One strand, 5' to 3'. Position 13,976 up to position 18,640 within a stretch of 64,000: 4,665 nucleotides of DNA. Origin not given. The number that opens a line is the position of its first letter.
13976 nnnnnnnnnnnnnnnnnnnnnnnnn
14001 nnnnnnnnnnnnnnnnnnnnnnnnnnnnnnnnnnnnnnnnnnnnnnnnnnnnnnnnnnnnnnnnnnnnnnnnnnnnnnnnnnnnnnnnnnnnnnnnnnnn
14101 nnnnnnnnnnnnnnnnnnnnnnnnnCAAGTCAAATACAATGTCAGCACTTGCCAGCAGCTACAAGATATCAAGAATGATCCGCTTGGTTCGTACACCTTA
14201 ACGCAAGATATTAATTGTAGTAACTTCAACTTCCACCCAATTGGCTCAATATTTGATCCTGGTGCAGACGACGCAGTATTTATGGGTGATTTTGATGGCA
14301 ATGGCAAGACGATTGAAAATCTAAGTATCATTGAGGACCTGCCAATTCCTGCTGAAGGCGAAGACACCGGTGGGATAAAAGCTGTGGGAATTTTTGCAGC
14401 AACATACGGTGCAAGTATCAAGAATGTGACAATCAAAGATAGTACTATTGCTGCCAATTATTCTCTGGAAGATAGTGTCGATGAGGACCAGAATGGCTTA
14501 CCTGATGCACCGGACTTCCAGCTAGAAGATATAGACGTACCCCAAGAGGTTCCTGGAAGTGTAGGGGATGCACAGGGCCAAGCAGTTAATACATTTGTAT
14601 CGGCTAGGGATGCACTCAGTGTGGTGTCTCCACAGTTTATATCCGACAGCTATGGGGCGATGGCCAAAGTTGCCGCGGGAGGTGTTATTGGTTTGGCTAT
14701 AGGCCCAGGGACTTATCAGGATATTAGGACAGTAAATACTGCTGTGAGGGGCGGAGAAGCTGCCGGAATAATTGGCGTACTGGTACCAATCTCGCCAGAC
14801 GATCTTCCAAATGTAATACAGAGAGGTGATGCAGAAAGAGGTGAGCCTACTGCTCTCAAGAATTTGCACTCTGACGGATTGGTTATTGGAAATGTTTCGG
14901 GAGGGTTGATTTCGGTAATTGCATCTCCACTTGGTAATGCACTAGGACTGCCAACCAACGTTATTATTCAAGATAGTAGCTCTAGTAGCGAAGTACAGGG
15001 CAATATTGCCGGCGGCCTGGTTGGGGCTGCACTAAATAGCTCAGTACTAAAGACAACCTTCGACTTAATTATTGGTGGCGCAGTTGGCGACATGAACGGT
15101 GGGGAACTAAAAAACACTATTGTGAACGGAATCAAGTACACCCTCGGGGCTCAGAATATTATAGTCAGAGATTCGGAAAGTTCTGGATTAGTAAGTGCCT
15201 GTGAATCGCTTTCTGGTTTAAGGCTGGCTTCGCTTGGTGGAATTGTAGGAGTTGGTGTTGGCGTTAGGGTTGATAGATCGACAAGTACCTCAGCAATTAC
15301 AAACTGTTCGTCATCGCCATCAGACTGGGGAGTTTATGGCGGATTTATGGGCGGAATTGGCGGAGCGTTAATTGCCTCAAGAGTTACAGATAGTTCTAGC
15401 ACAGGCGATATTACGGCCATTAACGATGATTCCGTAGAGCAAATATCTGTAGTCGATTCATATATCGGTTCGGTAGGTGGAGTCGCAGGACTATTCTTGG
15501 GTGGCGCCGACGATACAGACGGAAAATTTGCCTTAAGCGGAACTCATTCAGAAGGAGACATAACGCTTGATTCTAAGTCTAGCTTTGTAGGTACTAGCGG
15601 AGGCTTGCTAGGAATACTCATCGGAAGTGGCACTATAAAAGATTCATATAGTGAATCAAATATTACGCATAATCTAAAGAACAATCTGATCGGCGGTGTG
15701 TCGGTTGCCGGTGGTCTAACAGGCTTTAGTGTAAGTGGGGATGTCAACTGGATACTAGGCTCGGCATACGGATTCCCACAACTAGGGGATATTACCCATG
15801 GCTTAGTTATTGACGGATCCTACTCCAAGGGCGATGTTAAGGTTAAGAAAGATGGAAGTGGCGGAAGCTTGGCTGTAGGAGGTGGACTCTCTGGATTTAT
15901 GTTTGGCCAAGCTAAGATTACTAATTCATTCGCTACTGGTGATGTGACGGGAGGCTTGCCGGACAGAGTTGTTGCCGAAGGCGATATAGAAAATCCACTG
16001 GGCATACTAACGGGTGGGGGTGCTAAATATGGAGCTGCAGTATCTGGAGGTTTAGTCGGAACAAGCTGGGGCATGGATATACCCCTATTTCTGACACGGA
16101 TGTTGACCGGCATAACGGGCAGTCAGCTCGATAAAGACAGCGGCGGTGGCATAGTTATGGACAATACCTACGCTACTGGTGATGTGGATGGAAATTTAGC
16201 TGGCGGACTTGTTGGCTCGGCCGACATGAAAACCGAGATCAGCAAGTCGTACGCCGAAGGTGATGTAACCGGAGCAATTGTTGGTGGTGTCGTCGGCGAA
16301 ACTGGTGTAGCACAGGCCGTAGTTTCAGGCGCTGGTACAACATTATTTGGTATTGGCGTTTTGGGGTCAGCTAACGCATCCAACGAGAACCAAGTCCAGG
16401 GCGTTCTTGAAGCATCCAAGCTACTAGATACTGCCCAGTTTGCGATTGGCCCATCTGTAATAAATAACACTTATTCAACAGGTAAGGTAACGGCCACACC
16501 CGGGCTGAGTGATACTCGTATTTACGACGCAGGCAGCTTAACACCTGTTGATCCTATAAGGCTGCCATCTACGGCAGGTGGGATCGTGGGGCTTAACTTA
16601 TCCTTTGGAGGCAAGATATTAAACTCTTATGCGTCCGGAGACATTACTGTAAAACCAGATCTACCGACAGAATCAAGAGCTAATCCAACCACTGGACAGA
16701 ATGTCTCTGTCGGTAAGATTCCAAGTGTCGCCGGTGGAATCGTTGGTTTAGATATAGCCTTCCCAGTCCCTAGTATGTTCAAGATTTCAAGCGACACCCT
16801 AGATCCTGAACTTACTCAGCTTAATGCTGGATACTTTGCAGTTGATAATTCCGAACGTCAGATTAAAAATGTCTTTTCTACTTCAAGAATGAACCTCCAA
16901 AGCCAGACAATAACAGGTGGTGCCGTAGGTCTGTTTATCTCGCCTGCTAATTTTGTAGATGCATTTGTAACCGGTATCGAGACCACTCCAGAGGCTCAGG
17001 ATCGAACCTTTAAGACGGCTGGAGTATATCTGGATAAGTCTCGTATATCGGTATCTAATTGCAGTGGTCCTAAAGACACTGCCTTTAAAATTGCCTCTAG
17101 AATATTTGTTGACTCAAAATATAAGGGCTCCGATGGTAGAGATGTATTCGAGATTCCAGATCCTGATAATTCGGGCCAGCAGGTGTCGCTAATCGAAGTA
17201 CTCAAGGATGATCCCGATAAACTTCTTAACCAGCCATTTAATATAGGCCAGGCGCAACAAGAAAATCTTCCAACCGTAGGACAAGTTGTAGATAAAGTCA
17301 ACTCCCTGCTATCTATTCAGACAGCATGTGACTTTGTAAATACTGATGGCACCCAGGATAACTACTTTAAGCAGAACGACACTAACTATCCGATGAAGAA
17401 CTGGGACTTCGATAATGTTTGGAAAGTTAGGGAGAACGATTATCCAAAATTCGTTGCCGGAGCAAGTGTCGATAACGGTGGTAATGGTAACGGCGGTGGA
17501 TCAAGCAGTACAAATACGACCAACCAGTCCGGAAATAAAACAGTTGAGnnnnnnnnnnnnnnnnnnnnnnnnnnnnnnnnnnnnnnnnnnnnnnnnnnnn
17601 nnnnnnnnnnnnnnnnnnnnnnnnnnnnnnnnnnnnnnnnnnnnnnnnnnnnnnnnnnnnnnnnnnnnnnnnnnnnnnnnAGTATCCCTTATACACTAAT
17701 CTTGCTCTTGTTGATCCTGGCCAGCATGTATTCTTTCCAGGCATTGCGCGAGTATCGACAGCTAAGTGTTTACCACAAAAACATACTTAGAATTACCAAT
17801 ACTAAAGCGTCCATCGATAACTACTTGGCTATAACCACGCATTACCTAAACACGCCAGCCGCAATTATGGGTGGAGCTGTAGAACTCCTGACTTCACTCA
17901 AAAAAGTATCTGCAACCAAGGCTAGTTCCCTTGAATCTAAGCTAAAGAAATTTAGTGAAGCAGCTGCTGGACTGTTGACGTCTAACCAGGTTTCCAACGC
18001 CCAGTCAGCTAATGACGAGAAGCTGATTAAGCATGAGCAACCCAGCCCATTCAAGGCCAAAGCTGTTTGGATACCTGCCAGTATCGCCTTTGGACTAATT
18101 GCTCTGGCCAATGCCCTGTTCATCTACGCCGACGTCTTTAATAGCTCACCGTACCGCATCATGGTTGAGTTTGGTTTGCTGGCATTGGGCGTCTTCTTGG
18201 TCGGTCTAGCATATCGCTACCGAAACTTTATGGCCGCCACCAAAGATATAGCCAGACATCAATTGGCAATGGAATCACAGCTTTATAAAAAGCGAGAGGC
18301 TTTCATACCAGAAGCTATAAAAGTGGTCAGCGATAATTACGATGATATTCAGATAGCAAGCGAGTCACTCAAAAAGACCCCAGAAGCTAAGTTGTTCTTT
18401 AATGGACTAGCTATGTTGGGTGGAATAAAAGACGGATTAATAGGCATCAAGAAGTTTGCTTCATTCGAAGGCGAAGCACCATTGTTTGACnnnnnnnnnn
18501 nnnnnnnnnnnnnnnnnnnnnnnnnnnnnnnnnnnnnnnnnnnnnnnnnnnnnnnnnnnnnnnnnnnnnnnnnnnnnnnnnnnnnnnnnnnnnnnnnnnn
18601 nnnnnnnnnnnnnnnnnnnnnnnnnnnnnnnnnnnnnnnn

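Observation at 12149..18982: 2277-aa GLUG/FN3 adhesin-like protein is a membrane histidine kinase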

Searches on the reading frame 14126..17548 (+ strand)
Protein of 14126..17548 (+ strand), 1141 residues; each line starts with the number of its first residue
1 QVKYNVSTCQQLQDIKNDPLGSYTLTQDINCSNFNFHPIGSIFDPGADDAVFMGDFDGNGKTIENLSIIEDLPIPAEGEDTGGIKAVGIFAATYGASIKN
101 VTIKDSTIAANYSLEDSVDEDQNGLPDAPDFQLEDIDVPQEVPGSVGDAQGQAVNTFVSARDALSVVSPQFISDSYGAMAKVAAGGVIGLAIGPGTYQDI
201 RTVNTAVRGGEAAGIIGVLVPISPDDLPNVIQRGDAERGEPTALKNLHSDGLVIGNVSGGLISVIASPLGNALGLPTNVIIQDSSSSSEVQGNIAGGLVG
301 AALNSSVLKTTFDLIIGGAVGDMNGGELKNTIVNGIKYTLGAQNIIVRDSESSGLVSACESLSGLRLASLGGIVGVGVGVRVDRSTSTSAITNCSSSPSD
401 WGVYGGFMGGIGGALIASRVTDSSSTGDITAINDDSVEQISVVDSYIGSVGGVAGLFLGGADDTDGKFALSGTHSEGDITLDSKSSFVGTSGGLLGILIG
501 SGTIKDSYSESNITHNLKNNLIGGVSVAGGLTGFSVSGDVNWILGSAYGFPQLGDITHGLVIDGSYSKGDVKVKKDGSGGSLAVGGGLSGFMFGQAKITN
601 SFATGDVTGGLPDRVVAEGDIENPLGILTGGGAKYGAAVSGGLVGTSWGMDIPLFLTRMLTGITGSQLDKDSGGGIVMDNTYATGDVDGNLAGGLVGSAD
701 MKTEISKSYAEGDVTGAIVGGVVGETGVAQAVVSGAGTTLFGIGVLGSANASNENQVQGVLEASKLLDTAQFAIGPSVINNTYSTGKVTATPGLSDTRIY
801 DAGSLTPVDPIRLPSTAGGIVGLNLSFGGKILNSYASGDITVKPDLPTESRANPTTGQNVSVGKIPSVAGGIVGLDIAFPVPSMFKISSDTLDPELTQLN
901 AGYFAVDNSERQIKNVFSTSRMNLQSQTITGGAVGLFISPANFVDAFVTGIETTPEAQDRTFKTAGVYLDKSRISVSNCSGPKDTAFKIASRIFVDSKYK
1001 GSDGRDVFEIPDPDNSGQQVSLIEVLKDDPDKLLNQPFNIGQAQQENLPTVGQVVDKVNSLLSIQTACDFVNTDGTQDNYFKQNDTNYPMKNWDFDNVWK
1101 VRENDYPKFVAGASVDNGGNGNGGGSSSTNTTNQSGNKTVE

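Call 56: predict_structure(alignment_id=A2)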
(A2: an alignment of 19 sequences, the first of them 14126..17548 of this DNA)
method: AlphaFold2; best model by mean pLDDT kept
length: 1141 residues; sequences in the alignment: 19
mean_pLDDT: 73.0   pTM: 0.76
mean pLDDT of the five models: 73.0, 72.6, 70.5, 68.5, 67.0
residues with pLDDT >= 90: 292; 70-90: 399; 50-70: 270; < 50: 180
segments of 3 or more residues with pLDDT < 50: 45-48, 80-82, 131-133, 135-151, 159-161, 163-171, 226-236, 272-275, 309-325, 738-750, 974-978, 1041-1044, 1063-1067, 1069-1091, 1093-1141
pLDDT, mean of each block of 10 residues (from residue 1): 86 87 93 85 54 89 91 60 74 88 93 70 62 45 38 49 47 56 88 86 93 92 53 46 88 94 80 61 96 94 66 41 47 59 86 94 83 93 95 79 86 92 96 66 78 91 74 95 85 94 93 84 84 91 71 77 93 78 92 92 88 67 56 75 92 78 65 84 89 90 87 90 66 54 44 62 70 82 84 78 69 87 83 82 82 76 81 81 73 59 72 78 75 72 63 70 71 50 58 74 73 69 74 67 53 61 48 41 43 46 36 27 25 25 28
secondary structure, 60 per line:
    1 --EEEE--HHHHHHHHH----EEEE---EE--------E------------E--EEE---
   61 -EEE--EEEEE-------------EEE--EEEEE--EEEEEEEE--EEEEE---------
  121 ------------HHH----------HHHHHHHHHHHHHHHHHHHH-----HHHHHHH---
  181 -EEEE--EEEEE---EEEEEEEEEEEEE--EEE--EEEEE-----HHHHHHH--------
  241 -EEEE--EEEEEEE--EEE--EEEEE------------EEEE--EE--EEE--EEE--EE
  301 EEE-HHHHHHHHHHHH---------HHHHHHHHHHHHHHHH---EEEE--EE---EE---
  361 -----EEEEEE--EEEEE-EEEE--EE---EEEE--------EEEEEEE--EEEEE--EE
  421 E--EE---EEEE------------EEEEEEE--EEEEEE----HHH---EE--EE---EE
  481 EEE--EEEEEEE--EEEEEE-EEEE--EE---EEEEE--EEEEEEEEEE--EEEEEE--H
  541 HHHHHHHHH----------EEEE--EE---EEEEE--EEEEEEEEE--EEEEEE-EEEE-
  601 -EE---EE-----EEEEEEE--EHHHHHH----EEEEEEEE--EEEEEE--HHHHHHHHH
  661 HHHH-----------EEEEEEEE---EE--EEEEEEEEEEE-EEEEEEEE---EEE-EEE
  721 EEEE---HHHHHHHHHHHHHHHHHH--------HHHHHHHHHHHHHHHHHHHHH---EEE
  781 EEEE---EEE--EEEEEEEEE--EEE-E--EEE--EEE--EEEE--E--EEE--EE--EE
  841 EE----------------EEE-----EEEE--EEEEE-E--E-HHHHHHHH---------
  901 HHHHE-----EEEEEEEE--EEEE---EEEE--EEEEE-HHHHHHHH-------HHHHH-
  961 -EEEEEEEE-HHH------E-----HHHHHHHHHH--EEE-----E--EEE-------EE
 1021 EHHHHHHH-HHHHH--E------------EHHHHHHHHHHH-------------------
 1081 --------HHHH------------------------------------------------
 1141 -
elements in order (helices of 4 or more, strands of 3 or more residues): E3-6 H9-17 E22-25 E55-57 E62-64 E67-71 E85-87 E90-94 E97-104 E107-111 H146-165 H171-177 E182-185 E188-192 E196-208 E211-213 E216-220 H226-232 E242-245 E248-254 E257-259 E262-266 E279-282 E289-291 E294-296 E299-303 H305-316 H326-341 E345-348 E366-371 E374-378 E380-383 E391-394 E403-409 E412-416 E419-421 E429-432 E445-451 E454-459 E479-483 E486-492 E495-500 E502-505 E513-517 E520-529 E532-537 H540-549 E560-563 E571-575 E578-586 E589-594 E596-599 E614-620 H624-629 E634-641 E644-649 H652-664 E676-683 E691-701 E703-710 E714-716 E718-724 H728-745 H754-774 E778-784 E788-790 E793-801 E804-806 E811-813 E816-818 E821-824 E830-832 E839-842 E859-861 E867-870 E873-877 H884-891 H901-904 E911-918 E921-924 E928-931 E934-938 H940-947 H955-959 E962-969 H986-995 E998-1000 E1009-1011 E1019-1021 H1022-1028 H1030-1034 H1051-1061 H1089-1092

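Call 60: fold_search(model_id=the predicted structure, library=pdb)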
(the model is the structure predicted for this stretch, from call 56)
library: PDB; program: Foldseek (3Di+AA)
matches with E <= 10: 44; with E <= 0.001: 1
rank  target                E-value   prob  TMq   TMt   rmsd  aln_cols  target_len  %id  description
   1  3n6z                  6.3e-04  1.00  0.17  0.51   9.6       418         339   13  Crystal structure of a putative immunoglobulin A1 protease (BACOVA_03286) from Bacteroides ovatus at 1.30 A resolution (released 2010-07-21)
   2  7uvl_P                2.7e-03  1.00  0.15  0.13  11.6       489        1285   11  IgA1 Protease with IgA1 substrate (released 2022-11-23)
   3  7uvk                  1.2e-02  1.00  0.16  0.14  10.4       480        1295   13  G. haemolysans IgA1 protease (released 2022-11-23)
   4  6xjb                  5.0e-02  1.00  0.16  0.15   9.2       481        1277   12  IgA1 Protease (released 2020-12-09)
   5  6xja_P                6.6e-02  1.00  0.18  0.16   7.9       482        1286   10  Streptococcus Pneumoniae IgA1 Protease with IgA1 substrate (released 2021-01-20)
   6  7jgj_A                3.3e-01  0.93  0.16  0.14  10.8       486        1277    9  IgA1 Protease in complex with neutralizing mAb (released 2020-12-09)
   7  7o78_B                7.5e-01  0.10  0.12  0.22  14.3       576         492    9  Structure of the PL6 family chondroitinase B from Pseudopedobacter saltans, Pedsa3807 (released 2021-07-28)
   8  1dab                  8.9e-01  0.04  0.12  0.18  18.4       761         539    9  The Structure of Bordetella Pertussis Virulence Factor P.69 Pertactin (released 1999-12-15)
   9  2pyg_A                9.8e-01  0.13  0.15  0.33  12.5       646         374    8  Azotobacter vinelandii Mannuronan C-5 epimerase AlgE4 A-module (released 2008-05-27)
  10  5olp_A                1.3e+00  0.10  0.15  0.30  14.0       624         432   10  Galacturonidase (released 2017-11-29)
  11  7xz9_A                1.4e+00  0.04  0.10  0.19  16.2       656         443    8  Mutant (E236A) of the N-terminal domain of fucoidan lyase FdlA (released 2022-09-28)
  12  7xzc_A                1.4e+00  0.04  0.11  0.20  16.9       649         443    9  Mutant (R240A) of the N-terminal domain of fucoidan lyase FdlA (released 2022-09-28)
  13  9beu_B                1.7e+00  0.03  0.11  0.16  19.6       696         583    7  Structure of GH110B in complex with a lambda-carrageenan oligosaccharide (released 2025-08-27)
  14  7xzd_A                1.9e+00  0.04  0.12  0.20  16.3       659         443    9  Mutant (F179A) of the N-terminal domain of fucoidan lyase FdlA (released 2022-09-28)
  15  5zkw_E                2.2e+00  0.04  0.13  0.24  16.0       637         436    9  Crystal structure of DFA-IIIase from Arthrobacter chlorophenolicus A6 in complex with GF2 (released 2018-12-19)
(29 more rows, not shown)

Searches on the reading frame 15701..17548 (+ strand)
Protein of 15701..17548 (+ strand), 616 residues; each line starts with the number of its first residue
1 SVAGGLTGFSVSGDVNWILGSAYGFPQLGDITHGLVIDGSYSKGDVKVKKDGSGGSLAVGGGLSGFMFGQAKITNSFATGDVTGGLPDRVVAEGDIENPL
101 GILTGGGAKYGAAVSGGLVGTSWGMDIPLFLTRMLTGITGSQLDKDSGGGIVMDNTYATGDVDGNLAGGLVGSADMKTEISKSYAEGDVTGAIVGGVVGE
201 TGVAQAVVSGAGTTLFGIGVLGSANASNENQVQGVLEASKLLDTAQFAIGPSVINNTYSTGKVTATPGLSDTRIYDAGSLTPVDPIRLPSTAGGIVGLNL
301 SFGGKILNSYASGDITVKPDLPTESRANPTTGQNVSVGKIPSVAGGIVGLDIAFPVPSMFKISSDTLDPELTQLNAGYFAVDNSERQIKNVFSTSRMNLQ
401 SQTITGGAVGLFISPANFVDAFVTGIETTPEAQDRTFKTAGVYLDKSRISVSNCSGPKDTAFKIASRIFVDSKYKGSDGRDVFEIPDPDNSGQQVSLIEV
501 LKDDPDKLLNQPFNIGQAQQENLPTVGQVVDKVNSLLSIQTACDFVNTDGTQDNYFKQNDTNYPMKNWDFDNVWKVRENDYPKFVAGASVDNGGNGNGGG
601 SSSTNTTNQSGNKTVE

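Call 87: search_protein_families(library=pfam, proteins=[window:15701-17548:+], max_evalue=1)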
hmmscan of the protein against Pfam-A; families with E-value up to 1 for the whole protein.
window:15701-17548:+ (616 aa): 1 family
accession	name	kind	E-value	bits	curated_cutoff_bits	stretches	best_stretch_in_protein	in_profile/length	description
PF07581.17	Glug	-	2.1e-06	28.2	20.5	3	290-316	3-28/28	The GLUG motif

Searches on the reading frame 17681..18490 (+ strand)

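Call 87: search_protein_families(library=pfam, proteins=[window:17681-18490:+], max_evalue=1)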
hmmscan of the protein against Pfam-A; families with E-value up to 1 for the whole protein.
window:17681-18490:+ (270 aa): 2 families
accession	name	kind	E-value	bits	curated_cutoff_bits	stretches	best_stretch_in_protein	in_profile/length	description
PF20990.2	DUF2207_C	-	0.035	14.3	33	1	66-189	74-195/247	Predicted membrane protein (DUF2207) C-terminal domain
PF12576.13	DUF3754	-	0.096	13.1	27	1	130-205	64-131/137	Protein of unknown function (DUF3754)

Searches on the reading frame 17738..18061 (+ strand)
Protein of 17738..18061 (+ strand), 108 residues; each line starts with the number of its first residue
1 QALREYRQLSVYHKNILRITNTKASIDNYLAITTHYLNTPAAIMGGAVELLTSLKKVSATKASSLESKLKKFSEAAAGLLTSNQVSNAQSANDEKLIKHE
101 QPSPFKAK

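Call 42: search_solved_structures(query=A3, max_evalue=1, show_alignments=3)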
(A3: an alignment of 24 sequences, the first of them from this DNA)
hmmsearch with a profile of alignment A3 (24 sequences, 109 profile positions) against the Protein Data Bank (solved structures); distinct sequences matched with E-value up to 1: 35.
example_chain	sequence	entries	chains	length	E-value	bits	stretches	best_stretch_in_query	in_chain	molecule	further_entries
4jas_A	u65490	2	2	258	4.4e-06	29.8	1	14-83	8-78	Histidine kinase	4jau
9m08_C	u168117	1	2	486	0.0001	25.4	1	14-87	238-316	histidine kinase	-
5uht_A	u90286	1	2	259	0.00039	23.5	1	14-82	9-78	Sensor histidine kinase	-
2c2a_A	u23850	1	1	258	0.0004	23.5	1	14-82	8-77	SENSOR HISTIDINE KINASE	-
3dge_A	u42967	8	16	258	0.0004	23.5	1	14-82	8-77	Sensor protein | Histidine kinase | Sensor histidine kinase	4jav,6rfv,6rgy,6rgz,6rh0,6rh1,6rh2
5ukv_A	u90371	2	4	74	0.00083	22.4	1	16-52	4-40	ATP-binding protein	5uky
4biw_A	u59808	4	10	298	0.01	19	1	13-93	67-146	SENSOR PROTEIN CPXA | Sensor histidine kinase CpxA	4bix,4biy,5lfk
4biu_A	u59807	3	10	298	0.011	18.8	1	13-93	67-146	SENSOR PROTEIN CPXA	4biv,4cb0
6azr_A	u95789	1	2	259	0.012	18.7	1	14-82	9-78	Sensor histidine kinase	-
4u7n_A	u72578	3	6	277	0.017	18.2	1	18-53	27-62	Histidine protein kinase sensor protein | Histidine kinase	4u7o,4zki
5c93_A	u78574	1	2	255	0.021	18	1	19-53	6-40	Histidine kinase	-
6paj_A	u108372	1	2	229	0.023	17.8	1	22-54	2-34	Sensor protein SrrB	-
3zrw_A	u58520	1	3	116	0.033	17.3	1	11-62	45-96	AF1503 PROTEIN, OSMOLARITY SENSOR PROTEIN ENVZ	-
6lgq_C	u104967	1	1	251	0.035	17.2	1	13-73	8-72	Histidine kinase KdpD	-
7p8e_A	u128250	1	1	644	0.038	17.1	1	9-82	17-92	Receiver domain of histidine kinase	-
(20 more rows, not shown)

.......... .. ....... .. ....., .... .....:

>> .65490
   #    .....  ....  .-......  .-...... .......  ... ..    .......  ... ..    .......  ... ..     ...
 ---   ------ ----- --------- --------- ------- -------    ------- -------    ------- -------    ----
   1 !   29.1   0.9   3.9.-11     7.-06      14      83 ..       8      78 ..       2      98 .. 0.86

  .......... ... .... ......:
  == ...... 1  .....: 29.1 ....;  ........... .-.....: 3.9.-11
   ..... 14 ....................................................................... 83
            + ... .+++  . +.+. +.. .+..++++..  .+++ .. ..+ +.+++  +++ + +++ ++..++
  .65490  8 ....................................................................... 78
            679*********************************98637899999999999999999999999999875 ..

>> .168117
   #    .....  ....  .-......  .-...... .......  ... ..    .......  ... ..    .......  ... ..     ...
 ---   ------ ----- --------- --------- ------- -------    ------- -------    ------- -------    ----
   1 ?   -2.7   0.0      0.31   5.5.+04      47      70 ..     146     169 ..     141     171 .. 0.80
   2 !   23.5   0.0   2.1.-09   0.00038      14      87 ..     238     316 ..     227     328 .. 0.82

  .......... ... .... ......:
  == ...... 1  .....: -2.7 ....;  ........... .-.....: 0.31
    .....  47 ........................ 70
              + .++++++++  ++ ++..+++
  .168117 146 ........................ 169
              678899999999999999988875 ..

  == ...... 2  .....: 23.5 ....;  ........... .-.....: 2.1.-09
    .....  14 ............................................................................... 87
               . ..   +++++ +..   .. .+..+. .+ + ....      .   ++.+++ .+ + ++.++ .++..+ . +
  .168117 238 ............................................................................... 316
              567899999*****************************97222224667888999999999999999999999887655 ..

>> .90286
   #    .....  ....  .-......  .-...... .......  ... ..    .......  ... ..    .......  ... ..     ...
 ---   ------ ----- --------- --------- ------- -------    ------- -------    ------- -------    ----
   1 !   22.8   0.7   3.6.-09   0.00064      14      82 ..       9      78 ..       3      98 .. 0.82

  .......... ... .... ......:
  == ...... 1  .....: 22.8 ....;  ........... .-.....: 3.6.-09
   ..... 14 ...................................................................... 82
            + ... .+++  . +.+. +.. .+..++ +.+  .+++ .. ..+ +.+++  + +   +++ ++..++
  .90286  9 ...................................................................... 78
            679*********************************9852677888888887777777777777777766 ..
